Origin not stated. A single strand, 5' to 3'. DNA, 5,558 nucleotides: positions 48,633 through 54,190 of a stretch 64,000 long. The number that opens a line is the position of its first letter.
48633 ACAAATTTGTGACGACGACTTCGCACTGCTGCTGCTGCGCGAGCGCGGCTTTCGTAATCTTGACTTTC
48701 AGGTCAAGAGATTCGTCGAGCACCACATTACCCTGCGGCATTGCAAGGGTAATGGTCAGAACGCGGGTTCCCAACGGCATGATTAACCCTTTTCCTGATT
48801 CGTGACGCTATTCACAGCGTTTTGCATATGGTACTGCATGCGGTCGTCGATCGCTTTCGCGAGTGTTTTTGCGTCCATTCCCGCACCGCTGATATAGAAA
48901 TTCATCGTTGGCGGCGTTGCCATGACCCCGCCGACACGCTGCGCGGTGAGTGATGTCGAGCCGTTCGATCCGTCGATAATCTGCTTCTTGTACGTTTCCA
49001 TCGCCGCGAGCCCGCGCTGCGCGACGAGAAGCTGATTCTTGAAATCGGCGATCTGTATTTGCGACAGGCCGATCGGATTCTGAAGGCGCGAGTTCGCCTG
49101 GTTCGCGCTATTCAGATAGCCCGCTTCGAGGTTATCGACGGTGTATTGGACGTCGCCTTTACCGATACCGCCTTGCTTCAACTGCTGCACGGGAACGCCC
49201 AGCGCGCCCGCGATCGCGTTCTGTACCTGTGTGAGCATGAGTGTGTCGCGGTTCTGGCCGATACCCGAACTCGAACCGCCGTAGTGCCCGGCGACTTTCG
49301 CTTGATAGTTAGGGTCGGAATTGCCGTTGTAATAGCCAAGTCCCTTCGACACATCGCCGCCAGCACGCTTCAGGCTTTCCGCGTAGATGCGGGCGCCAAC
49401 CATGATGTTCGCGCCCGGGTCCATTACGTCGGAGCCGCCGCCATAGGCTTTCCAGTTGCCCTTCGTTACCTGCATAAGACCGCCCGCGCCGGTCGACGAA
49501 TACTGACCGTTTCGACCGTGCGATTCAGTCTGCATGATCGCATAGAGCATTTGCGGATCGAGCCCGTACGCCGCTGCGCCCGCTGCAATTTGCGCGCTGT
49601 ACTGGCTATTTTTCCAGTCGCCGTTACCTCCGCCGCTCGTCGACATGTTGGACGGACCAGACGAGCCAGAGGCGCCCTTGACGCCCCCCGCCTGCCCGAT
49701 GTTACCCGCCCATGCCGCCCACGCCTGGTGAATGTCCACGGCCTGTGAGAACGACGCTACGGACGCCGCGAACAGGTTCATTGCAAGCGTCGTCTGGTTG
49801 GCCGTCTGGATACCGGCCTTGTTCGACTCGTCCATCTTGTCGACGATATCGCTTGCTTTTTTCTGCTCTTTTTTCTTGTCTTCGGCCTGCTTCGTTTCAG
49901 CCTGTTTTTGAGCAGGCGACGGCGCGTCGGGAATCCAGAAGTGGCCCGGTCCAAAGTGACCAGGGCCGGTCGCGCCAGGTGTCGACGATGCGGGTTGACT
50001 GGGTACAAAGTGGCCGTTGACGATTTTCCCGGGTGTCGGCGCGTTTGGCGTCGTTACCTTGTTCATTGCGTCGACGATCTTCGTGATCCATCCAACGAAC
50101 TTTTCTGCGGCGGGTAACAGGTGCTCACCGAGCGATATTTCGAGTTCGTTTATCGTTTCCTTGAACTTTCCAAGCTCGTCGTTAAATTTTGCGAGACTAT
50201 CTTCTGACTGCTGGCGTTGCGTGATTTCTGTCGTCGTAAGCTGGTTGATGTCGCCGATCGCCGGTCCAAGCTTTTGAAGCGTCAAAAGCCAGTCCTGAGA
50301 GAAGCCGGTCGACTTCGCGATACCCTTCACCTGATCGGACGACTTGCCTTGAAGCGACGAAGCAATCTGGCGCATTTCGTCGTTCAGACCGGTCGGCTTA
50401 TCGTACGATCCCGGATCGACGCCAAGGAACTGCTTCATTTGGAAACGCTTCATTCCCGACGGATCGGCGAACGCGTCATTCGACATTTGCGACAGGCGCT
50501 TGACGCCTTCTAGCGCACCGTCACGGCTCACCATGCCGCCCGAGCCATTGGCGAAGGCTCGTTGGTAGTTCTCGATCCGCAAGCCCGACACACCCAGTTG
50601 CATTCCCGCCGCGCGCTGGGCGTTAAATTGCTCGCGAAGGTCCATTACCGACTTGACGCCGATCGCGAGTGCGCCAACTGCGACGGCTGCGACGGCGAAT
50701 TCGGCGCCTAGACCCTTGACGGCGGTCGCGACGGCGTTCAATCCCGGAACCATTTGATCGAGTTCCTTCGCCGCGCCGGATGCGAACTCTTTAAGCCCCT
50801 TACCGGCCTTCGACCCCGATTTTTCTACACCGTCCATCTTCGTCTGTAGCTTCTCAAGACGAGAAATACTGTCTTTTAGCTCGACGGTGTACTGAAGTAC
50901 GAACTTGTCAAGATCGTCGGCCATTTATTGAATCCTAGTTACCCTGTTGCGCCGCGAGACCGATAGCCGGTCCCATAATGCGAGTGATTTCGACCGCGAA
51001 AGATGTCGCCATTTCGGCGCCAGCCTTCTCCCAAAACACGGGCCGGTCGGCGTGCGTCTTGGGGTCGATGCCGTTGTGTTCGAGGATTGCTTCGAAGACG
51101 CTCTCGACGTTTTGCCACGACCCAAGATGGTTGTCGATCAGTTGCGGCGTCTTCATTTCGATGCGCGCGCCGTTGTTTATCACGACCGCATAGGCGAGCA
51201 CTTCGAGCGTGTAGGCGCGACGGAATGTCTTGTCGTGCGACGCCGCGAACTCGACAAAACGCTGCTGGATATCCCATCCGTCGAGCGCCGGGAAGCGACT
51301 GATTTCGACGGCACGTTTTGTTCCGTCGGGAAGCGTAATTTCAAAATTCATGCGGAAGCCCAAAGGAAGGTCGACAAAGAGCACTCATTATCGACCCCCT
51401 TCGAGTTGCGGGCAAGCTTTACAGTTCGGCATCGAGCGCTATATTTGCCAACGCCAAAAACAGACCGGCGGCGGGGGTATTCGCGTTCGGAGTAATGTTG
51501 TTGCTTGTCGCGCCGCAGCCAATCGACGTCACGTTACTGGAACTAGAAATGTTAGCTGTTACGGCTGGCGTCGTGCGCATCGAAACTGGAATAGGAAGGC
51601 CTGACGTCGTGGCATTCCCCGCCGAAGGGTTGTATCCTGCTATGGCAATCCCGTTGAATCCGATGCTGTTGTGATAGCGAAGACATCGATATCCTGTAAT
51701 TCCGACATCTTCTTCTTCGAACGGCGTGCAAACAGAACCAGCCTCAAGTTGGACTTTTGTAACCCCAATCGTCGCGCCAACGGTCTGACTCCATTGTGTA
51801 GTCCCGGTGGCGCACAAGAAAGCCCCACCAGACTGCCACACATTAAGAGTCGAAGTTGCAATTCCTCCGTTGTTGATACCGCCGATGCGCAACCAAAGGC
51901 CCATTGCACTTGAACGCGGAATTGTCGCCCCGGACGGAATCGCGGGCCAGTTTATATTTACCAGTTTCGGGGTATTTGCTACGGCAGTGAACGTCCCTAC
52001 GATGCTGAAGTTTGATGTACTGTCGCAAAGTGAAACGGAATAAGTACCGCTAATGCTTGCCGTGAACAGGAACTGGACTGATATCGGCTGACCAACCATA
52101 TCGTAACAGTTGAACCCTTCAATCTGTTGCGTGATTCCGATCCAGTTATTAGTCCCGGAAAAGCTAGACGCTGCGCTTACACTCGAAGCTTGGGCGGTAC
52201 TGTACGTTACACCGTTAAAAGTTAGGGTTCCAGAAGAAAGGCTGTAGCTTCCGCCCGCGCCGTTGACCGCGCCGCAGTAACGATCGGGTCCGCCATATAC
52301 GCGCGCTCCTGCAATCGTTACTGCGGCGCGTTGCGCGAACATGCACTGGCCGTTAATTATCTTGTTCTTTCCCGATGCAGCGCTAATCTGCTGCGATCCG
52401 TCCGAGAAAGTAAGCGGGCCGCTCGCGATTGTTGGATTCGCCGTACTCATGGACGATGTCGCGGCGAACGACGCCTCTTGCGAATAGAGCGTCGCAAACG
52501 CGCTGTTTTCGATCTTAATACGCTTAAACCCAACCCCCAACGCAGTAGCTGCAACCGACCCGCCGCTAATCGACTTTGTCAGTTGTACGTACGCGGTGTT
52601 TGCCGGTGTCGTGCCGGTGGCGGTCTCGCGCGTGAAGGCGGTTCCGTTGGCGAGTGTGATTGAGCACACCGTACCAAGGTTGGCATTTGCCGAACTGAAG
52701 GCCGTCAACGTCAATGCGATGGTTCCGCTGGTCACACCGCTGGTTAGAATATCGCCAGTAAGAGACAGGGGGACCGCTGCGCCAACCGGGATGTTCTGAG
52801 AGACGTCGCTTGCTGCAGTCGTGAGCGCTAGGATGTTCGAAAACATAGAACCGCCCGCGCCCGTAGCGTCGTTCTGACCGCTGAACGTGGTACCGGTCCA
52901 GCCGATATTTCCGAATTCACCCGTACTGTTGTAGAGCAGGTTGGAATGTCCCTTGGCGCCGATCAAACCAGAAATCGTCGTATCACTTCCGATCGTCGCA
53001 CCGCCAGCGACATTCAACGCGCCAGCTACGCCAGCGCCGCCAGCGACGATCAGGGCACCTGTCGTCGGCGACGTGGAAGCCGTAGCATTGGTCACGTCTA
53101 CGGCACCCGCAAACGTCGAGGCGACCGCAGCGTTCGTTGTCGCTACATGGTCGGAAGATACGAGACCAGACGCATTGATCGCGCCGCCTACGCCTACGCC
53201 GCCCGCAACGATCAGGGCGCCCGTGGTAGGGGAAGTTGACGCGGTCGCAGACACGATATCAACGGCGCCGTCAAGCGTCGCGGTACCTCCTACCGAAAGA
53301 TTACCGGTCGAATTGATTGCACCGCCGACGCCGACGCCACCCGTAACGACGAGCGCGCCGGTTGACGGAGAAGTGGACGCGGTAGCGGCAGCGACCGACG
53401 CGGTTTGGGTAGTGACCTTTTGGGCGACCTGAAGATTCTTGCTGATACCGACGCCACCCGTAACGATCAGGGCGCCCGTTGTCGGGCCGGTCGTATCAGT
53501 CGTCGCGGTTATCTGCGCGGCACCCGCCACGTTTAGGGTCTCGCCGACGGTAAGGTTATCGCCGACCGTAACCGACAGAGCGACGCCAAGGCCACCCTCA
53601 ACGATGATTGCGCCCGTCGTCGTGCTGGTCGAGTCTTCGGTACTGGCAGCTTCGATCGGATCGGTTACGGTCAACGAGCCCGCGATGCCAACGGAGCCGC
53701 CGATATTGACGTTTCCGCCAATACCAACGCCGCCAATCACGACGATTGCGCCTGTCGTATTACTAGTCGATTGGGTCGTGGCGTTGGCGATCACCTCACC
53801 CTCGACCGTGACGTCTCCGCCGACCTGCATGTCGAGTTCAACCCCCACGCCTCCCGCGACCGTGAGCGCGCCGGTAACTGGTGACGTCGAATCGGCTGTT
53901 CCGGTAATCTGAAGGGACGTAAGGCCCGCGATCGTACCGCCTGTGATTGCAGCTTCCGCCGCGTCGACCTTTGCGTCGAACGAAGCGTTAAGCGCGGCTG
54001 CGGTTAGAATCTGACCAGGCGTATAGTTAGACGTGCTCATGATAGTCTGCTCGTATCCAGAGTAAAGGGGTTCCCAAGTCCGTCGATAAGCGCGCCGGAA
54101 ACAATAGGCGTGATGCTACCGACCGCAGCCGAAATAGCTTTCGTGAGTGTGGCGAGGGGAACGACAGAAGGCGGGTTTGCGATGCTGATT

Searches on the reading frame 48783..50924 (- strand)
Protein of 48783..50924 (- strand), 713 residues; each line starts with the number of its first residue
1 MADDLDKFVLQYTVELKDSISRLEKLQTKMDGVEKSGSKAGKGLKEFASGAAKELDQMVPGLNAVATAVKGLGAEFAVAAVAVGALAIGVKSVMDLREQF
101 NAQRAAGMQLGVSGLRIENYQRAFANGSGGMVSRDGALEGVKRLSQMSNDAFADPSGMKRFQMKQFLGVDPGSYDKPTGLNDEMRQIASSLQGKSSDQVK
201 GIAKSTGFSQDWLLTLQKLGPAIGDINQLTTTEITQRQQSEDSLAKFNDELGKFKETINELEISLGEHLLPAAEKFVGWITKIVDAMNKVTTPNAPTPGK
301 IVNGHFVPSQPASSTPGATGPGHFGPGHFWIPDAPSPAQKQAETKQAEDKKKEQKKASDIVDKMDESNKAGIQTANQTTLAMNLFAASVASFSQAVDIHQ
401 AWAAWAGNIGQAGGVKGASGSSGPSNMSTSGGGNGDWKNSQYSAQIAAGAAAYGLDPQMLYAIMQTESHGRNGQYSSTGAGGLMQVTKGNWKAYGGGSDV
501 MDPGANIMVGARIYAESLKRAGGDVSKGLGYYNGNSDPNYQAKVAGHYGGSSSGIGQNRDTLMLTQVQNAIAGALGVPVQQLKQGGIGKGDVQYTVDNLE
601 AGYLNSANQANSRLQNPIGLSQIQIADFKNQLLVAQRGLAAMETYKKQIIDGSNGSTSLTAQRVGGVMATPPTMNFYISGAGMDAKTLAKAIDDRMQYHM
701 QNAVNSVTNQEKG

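Call 11: search_protein_families(library=phrogs, proteins=[window:48783-50924:-])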
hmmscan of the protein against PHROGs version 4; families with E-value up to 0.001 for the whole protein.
window:48783-50924:- (713 aa): 10 families
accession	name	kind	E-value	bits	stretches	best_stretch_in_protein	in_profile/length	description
phrog_2013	-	tail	2.6e-82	278.6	2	1-290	1-275/657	lytic tail protein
phrog_342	-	head and packaging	4.6e-16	59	1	437-577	10-142/1235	internal virion protein with endolysin domain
phrog_669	-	lysis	1.1e-15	57.1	1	338-536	809-1020/1946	endolysin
phrog_13449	-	other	8.4e-14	52.7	1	441-543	6-107/269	transglycosylase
phrog_12507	-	other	8.9e-12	46.4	1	449-536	17-106/260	transglycosylase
phrog_38211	-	other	1.1e-07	32.5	1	448-548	60-161/219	transglycosylase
phrog_32437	-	unknown function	2.5e-07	31.8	1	450-539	80-174/205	-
phrog_14342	-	tail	9.6e-07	29.7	1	405-535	104-233/272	lytic tail fiber protein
phrog_19349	-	unknown function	0.00014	22.7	1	450-521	78-153/204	-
phrog_1272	-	tail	0.00051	18.8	1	244-291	529-576/1606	tail length tape measure protein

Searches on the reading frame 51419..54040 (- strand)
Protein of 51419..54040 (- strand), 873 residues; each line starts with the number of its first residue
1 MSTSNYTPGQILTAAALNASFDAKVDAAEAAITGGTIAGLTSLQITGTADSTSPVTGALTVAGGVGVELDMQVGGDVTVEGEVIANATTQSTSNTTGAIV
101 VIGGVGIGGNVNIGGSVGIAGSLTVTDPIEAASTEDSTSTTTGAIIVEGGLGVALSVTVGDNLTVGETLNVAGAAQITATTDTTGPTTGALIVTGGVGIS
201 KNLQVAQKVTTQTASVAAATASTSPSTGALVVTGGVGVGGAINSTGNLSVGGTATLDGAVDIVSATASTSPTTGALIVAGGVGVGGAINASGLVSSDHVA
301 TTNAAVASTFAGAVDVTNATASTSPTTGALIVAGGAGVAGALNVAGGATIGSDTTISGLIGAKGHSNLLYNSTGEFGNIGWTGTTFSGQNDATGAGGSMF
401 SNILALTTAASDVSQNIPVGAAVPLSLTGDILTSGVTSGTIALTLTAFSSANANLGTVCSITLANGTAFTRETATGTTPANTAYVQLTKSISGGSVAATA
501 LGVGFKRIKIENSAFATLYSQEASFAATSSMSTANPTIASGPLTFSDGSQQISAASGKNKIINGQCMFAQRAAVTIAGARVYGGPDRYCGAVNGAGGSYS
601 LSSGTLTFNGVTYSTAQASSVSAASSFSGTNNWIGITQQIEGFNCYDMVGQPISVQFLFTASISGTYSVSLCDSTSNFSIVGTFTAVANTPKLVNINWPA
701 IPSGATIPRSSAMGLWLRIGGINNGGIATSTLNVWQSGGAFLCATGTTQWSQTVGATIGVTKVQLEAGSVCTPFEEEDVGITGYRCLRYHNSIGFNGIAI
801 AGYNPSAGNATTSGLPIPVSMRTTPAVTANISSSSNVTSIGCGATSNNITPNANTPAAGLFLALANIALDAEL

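Call 11: search_protein_families(library=phrogs, proteins=[window:51419-54040:-])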
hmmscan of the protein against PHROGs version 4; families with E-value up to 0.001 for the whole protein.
window:51419-54040:- (873 aa): 2 families
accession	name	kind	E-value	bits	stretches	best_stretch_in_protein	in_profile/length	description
phrog_697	-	head and packaging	9.1e-14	50.7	3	86-126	656-696/2079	structural protein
phrog_4492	-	tail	5.9e-10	39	1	311-842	601-1043/1096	tail fiber protein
